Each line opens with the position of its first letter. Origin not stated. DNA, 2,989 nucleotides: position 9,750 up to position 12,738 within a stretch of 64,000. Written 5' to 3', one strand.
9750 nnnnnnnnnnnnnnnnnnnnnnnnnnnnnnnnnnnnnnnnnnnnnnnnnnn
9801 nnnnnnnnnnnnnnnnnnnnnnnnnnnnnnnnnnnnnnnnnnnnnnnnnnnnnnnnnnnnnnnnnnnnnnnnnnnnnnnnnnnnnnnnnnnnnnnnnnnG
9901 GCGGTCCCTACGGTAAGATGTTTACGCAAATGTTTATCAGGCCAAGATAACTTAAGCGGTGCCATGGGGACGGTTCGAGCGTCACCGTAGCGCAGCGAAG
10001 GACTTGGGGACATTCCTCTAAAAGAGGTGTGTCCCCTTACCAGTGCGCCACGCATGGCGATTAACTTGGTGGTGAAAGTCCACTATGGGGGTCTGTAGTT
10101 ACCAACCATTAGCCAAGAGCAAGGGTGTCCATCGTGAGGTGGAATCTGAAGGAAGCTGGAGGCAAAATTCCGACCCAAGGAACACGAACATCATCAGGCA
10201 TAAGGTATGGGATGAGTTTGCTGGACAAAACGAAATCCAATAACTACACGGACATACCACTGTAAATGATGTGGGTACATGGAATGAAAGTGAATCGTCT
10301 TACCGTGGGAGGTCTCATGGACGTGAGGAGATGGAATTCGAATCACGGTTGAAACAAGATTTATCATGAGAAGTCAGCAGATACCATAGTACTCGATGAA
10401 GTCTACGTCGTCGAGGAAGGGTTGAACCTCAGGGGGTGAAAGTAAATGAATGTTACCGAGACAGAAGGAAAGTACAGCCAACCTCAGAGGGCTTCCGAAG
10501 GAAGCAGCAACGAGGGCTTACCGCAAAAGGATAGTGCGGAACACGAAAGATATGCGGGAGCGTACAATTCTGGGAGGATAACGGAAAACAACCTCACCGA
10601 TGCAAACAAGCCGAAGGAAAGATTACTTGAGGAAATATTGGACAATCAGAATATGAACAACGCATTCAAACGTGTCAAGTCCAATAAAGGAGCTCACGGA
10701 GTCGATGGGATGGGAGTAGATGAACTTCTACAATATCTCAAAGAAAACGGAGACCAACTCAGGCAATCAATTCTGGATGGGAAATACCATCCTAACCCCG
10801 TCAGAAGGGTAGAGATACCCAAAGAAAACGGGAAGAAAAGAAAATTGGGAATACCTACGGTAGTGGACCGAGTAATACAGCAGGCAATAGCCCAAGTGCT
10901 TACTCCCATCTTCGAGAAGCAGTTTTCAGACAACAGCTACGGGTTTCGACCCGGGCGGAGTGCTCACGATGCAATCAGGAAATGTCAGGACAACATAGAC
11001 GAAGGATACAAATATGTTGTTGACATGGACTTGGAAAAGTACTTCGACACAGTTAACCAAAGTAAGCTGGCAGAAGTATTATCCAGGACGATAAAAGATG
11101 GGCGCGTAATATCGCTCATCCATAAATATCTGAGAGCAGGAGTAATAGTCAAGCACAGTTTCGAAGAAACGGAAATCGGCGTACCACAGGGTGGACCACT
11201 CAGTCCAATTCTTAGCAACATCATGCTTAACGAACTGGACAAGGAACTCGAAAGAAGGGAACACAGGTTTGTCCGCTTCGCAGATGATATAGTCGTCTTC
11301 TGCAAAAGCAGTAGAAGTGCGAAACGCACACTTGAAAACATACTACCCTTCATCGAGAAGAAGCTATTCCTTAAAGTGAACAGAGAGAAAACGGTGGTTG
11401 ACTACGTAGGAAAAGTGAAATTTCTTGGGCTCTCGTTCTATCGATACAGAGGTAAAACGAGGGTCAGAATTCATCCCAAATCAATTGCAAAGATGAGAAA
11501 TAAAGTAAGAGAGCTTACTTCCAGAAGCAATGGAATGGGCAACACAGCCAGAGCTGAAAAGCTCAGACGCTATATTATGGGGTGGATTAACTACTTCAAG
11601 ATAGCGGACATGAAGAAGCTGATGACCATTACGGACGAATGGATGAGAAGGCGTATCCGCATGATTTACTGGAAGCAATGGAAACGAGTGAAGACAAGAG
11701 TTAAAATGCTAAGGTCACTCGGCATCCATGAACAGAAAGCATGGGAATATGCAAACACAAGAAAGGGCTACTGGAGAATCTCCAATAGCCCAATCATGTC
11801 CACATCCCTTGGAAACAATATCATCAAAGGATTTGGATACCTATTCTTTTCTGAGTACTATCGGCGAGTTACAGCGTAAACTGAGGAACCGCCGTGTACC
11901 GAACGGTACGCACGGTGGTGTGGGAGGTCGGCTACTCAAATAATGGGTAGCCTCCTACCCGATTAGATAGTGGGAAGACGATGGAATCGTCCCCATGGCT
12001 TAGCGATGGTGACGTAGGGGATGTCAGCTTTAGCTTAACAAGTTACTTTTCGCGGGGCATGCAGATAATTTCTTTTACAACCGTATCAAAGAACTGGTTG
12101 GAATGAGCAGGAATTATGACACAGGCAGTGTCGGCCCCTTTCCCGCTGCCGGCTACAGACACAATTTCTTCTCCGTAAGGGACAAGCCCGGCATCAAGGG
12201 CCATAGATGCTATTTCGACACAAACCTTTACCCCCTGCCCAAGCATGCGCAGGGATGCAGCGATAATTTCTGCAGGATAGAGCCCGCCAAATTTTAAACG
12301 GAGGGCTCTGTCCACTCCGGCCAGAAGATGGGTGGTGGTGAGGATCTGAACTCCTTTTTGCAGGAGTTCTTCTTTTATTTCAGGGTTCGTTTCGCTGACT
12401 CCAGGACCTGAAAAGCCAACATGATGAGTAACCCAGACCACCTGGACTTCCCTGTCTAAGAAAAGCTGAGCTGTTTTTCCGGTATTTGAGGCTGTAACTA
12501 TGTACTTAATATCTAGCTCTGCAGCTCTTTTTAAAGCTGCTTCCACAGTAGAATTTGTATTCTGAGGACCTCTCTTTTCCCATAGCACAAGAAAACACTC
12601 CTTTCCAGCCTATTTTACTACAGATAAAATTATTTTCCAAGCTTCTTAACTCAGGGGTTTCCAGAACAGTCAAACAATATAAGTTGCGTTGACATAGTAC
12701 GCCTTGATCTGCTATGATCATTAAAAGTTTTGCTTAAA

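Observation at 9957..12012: Group II intron inserted 6 nt after a hairpin inside a palindromic repeat element, with boundaries fixed by an empty-site paralog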

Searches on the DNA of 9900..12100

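Call 4: search_rna_families(source=window, start=9900, end=12100, threshold=evalue, max_evalue=1, show_alignments=4)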
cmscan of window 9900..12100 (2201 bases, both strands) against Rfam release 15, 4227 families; matches with E-value up to 1: 3.
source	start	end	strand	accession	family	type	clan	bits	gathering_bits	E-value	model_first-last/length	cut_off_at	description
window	10128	10298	+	RF02001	group-II-D1D4-3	Intron;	CL00102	145.6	32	9.6e-32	1-170/170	no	Group II catalytic intron D1-D4-3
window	10340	10422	+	RF01998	group-II-D1D4-1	Intron;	CL00102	49.5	35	2.2e-07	1-84/84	no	Group II catalytic intron D1-D4-1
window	11887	11963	+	RF00029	Intron_gpII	Intron;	-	44.8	40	5.2e-07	1-77/77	no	Group II catalytic intron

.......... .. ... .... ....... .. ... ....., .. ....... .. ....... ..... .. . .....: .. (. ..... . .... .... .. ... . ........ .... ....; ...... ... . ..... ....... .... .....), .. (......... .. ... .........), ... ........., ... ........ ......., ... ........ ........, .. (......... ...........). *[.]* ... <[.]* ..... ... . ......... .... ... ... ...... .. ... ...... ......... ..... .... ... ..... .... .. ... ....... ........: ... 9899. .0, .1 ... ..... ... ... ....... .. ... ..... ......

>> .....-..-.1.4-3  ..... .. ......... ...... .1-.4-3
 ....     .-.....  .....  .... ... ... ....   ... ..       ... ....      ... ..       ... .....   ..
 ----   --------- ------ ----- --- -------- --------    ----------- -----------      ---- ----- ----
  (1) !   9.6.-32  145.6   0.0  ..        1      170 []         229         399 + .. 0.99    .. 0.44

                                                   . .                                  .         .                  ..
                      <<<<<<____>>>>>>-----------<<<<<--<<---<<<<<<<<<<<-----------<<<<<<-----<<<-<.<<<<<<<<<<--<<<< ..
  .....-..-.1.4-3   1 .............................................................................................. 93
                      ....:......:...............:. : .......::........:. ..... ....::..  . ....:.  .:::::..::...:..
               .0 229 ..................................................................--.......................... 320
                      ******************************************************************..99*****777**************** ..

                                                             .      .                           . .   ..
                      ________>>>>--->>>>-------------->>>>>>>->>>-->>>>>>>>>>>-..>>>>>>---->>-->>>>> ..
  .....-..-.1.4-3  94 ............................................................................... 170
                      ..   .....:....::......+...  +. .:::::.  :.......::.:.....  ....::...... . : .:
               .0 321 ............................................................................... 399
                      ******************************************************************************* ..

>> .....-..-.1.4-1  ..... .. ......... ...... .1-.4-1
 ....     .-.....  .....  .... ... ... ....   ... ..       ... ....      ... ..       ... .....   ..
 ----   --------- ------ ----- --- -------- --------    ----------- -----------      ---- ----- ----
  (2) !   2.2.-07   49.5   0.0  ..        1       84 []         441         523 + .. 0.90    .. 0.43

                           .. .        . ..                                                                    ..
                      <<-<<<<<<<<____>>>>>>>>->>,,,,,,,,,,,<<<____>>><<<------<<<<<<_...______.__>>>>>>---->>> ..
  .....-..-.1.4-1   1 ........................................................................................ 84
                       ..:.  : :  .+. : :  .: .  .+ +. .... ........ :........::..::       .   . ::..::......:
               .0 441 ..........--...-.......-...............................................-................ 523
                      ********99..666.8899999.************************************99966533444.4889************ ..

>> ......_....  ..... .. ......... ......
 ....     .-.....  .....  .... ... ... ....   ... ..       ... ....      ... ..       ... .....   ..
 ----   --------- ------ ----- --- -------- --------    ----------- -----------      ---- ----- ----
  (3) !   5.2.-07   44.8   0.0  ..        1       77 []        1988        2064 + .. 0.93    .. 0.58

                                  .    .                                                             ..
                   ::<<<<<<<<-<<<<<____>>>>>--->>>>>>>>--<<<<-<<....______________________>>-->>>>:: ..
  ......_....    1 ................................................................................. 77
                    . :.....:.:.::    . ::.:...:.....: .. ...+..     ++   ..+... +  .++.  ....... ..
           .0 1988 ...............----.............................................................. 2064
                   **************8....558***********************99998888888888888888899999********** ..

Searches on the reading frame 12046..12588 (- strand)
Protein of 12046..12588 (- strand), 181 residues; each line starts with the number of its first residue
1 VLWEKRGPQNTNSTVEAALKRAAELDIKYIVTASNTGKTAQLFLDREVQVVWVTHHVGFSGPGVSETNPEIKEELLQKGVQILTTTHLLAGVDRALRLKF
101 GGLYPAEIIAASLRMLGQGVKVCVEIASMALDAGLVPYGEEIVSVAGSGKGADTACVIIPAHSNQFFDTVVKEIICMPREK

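Call 58: find_homologous_proteins(query=window:12046-12588:-, max_evalue=1e-40)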
Query window:12046-12588:- (181 aa): 1866 proteins with E <= 1e-40 among 2711 candidates; the best 120 are listed.
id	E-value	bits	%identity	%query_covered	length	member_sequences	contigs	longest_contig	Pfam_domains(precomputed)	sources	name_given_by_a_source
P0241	2.3e-106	371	93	100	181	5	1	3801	PF02887.22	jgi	jgi:uncharacterized protein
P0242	4.5e-106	370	94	100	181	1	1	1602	PF02887.22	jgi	jgi:uncharacterized protein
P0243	2.9e-92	325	82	100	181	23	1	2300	PF02887.22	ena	-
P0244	5.8e-92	324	81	100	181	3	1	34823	PF02887.22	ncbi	-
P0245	2.1e-91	322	81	100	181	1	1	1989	PF02887.22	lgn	-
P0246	7.8e-90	317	79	100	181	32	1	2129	PF02887.22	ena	-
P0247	7.4e-89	314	77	100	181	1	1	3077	PF02887.22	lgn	-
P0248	1.2e-85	304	76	100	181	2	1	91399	PF02887.22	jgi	-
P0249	1.8e-85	303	73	100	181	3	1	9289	PF02887.22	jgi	-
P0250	2.7e-85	302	76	100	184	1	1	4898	PF02887.22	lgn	-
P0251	3.9e-85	302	75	100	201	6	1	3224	PF02887.22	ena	-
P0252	8.8e-85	301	73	100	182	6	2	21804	PF02887.22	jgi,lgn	-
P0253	1.1e-84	301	83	92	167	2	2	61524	PF02887.22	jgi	jgi:hypothetical protein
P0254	2.2e-84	300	75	100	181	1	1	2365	PF02887.22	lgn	-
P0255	3.3e-84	299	75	100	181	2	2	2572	PF02887.22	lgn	-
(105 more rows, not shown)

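Call 59: find_encoding_contigs(protein=P0241, flank=4000, max_places=4)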
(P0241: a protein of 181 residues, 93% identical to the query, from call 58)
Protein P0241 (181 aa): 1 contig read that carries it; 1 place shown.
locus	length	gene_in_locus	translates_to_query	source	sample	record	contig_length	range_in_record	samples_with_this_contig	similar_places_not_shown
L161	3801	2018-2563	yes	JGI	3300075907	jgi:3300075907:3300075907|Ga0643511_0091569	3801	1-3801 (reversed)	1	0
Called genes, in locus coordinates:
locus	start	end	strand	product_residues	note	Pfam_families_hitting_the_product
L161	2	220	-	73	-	?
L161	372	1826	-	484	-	PF00478:IMPDH, PF00571:CBS, PF03060:NMO, PF00977:His_biosynth (faint), PF01207:Dus (faint), PF01070:FMN_dh (weak)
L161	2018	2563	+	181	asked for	PF02887:PK_C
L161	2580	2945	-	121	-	PF00188:CAP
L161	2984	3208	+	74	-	-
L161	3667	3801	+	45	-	?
